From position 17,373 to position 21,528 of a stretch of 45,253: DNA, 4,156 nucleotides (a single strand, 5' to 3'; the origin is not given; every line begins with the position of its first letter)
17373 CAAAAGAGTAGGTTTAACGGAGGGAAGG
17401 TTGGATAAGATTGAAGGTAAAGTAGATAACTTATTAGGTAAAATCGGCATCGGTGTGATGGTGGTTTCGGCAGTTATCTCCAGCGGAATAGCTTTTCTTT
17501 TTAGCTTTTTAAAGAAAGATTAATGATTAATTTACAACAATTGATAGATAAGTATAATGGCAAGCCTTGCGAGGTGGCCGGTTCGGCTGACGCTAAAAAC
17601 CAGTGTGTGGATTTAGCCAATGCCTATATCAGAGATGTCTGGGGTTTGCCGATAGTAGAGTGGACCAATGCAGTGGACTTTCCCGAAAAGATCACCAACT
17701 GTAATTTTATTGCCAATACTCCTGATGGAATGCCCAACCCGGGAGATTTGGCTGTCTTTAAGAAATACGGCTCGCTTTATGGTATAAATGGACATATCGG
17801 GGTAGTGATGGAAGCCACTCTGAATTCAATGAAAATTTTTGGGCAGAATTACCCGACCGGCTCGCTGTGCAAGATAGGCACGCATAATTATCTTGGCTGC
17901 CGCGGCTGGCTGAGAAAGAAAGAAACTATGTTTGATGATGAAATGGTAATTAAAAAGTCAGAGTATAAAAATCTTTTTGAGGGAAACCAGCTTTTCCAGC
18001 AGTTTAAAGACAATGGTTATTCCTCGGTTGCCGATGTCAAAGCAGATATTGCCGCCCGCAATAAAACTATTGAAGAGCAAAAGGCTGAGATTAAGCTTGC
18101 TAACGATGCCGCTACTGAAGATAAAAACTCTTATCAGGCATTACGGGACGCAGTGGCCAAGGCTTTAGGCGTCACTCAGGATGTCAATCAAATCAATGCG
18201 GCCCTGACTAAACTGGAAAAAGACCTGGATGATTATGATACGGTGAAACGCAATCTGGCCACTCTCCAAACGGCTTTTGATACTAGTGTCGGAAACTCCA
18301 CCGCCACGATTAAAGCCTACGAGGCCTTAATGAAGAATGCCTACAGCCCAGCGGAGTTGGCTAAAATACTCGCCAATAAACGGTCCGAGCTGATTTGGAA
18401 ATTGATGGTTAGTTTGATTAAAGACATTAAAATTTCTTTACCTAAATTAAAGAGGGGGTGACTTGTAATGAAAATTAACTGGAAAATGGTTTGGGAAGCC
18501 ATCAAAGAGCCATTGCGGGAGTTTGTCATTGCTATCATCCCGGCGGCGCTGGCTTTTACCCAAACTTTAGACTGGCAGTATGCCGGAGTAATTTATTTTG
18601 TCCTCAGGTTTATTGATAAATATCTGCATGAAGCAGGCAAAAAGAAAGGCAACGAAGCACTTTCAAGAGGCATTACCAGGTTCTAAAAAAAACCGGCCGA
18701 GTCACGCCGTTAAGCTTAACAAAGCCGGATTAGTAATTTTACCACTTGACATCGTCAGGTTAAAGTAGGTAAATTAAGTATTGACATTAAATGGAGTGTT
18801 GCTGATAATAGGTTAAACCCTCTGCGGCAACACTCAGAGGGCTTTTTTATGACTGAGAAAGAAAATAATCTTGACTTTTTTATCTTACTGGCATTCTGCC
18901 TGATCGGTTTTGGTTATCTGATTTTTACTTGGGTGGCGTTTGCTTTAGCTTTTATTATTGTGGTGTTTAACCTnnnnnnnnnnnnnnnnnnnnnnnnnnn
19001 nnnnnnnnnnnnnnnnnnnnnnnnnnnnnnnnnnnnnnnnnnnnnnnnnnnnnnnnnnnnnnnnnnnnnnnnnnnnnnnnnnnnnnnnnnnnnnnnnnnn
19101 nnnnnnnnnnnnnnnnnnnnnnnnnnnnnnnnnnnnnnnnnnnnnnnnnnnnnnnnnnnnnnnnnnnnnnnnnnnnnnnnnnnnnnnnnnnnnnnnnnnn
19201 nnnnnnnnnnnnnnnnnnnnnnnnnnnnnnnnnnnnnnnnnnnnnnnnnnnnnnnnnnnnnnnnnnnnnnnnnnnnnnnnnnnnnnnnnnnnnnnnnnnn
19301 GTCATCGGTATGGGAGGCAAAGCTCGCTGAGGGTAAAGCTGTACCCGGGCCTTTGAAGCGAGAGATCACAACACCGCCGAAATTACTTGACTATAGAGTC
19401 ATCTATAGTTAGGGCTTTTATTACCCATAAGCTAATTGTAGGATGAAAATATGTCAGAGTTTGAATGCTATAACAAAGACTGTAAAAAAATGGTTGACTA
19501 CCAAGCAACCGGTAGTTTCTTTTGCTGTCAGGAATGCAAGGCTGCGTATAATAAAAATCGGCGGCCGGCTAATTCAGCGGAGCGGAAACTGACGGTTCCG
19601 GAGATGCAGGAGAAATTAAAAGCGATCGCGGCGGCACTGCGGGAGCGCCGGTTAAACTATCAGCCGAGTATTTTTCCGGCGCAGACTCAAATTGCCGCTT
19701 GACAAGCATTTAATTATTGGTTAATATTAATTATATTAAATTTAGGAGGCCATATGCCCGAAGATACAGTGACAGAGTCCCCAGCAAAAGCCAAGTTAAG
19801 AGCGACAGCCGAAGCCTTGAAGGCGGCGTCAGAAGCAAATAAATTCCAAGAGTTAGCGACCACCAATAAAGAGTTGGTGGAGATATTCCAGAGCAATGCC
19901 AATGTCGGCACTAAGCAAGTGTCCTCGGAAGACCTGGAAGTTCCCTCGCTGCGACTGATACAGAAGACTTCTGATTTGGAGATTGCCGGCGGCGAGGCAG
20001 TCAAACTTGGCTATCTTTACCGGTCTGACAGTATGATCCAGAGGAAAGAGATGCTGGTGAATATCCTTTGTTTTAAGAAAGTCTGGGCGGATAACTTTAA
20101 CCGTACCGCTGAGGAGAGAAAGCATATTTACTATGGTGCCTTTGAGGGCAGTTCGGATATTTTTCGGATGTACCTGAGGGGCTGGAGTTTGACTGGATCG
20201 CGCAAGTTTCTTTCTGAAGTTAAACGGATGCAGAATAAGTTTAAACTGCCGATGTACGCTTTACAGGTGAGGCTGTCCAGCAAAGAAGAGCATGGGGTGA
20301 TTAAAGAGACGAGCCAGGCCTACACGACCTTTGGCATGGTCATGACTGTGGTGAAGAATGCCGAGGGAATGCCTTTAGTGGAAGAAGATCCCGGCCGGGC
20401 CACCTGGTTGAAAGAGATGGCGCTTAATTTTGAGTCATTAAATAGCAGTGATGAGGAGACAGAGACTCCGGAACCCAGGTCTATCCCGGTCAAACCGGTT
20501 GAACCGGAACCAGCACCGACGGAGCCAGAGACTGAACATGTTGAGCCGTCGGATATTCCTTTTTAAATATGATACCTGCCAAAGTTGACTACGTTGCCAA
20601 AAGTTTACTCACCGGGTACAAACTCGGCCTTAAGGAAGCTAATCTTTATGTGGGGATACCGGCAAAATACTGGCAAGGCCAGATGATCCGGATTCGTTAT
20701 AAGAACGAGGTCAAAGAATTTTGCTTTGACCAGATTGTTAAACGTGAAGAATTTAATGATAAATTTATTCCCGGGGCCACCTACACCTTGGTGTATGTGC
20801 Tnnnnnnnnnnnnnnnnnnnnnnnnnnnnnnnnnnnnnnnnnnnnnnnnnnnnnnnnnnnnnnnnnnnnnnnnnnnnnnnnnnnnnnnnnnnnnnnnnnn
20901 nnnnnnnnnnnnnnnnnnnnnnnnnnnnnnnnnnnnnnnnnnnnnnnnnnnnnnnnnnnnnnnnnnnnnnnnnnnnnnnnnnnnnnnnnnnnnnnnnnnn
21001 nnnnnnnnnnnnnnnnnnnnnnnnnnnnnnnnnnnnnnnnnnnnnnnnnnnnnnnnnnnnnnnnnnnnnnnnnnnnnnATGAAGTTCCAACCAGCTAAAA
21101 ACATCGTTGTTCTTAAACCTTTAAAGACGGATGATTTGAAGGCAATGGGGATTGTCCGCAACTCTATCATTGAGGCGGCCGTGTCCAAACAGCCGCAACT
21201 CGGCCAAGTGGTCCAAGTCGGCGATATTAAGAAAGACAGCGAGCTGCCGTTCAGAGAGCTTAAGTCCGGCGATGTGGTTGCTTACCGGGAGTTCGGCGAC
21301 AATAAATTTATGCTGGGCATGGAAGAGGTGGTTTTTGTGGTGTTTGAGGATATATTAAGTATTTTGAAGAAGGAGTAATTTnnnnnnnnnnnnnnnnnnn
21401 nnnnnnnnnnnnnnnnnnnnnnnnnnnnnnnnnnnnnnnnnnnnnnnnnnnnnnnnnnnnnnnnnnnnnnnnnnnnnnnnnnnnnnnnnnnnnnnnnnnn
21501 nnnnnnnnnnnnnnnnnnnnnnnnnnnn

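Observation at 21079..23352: Phage-encoded GroES / prepilin-like protein / GroEL operon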

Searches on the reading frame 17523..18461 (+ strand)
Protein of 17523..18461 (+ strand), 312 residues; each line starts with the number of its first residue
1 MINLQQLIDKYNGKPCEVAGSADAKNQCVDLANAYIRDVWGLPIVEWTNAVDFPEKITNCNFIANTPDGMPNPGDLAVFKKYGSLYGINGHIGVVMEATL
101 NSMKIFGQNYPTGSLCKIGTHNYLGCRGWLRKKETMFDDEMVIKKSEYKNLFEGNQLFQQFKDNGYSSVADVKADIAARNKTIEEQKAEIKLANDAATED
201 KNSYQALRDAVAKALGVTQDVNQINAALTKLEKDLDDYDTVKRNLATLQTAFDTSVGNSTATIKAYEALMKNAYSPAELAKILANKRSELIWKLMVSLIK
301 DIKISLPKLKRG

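Call 6: search_protein_families(library=phrogs, proteins=[window:17523-18461:+], max_evalue=0.001)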
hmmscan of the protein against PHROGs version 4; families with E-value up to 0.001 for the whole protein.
window:17523-18461:+ (312 aa): 6 families
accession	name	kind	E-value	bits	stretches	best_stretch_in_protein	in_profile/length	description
phrog_8781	-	lysis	1.5e-21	78.1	1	26-150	29-155/178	endolysin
phrog_635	-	lysis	2.3e-19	70.7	1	26-205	30-210/463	endolysin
phrog_7887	-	lysis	3.6e-11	44.2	1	7-134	10-140/238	endolysin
phrog_489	-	lysis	3.8e-10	40.2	1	8-151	12-145/459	endolysin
phrog_759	-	other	2.6e-07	30.8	1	23-176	33-188/625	tail associated cell-wall hydrolase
phrog_12367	-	lysis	0.00024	21.8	1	12-149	18-155/252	endolysin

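Call 72: search_protein_families(library=pfam, proteins=[window:17523-18461:+], max_evalue=0.001)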
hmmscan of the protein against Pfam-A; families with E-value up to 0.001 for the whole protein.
window:17523-18461:+ (312 aa): 1 family
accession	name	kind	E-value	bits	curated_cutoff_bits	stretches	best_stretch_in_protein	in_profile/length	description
PF05257.22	CHAP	-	1.1e-06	29.5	26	1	25-109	9-81/81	CHAP domain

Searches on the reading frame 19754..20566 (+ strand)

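Call 6: search_protein_families(library=phrogs, proteins=[window:19754-20566:+], max_evalue=0.001)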
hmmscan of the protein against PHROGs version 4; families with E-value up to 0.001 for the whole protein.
window:19754-20566:+ (270 aa): 0 families

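Call 62: search_protein_families(library=pfam, proteins=[window:19754-20566:+], max_evalue=0.01)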
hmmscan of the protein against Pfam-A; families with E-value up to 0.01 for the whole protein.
window:19754-20566:+ (270 aa): 1 family
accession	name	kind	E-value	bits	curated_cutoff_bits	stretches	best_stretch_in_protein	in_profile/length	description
PF23977.1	Pam3_Gp34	-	0.00011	22.6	27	0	48-75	16-43/235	Pam3 phage gp34-like protein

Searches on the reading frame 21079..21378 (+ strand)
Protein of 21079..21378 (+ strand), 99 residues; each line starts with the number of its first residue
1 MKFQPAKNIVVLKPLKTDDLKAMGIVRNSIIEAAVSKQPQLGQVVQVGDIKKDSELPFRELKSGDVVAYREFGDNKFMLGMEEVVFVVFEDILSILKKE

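Call 3: search_protein_families(library=pfam, proteins=[window:21079-21378:+], max_evalue=1)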
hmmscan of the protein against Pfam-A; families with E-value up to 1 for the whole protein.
window:21079-21378:+ (99 aa): 3 families
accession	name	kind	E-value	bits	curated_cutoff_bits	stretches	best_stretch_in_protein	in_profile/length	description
PF00166.26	Cpn10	-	1.8e-08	34.8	21.1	1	2-95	1-92/93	Chaperonin 10 Kd subunit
PF23389.1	Beta-prop_WDR19_1st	-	0.02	14.4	27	1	44-88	197-240/325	WDR19 first beta-propeller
PF20713.2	DUF6826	-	0.11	13.2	26.6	1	38-71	49-82/91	Domain of unknown function (DUF6826)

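Call 4: search_protein_families(library=phrogs, proteins=[window:21079-21378:+], max_evalue=1)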
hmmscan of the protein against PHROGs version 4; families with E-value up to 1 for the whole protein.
window:21079-21378:+ (99 aa): 2 families
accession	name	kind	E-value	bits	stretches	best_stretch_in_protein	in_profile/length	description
phrog_3188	-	other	1.9e-07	31.8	1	1-97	1-95/96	co-chaperonin GroES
phrog_8247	-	unknown function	0.054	14.3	0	26-50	31-55/117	-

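Call 67: search_protein_families(library=ncbifam, proteins=[window:21079-21378:+], max_evalue=0.1)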
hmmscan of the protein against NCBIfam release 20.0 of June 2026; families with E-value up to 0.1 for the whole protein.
window:21079-21378:+ (99 aa): 14 families
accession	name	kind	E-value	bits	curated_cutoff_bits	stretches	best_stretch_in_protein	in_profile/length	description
NF001530.0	PRK00364.1-6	equivalog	4.3e-09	36.2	136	1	3-98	11-104/104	co-chaperone GroES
NF001539.0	PRK00364.3-5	equivalog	6e-09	35.9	122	1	1-96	1-89/91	co-chaperone GroES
NF001531.0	PRK00364.2-2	subfamily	1.6e-08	34.4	96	1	1-96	1-93/94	co-chaperone GroES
NF001533.0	PRK00364.2-4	subfamily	9e-08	32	99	1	1-96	4-97/98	co-chaperone GroES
NF001527.0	PRK00364.1-2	subfamily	1e-07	32.1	120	1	1-97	1-95/96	co-chaperone GroES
NF001529.0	PRK00364.1-5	subfamily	2.6e-07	30.7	133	1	1-96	1-94/95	co-chaperone GroES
NF001537.0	PRK00364.3-3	equivalog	2.4e-06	27.7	109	1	1-97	1-86/86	co-chaperone GroES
NF011106.0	PRK14533.1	equivalog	6.1e-06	26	128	1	1-95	1-88/91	co-chaperonin GroES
NF001534.0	PRK00364.2-5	equivalog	6.8e-06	26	120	1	3-96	2-93/94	co-chaperone GroES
NF001535.0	PRK00364.3-1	equivalog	2.5e-05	24.3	215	1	1-96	1-89/118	co-chaperone GroES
NF001532.0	PRK00364.2-3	equivalog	0.0019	18.3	130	1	4-96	3-93/94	co-chaperone GroES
NF001526.0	PRK00364.1-1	subfamily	0.0025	18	130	1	1-96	1-95/96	co-chaperone GroES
TIGR01438.1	TGR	subfamily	0.03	13.2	475.85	1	27-90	297-361/485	thioredoxin and glutathione reductase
NF001536.0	PRK00364.3-2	equivalog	0.044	13.8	147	1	19-98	21-101/109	co-chaperone GroES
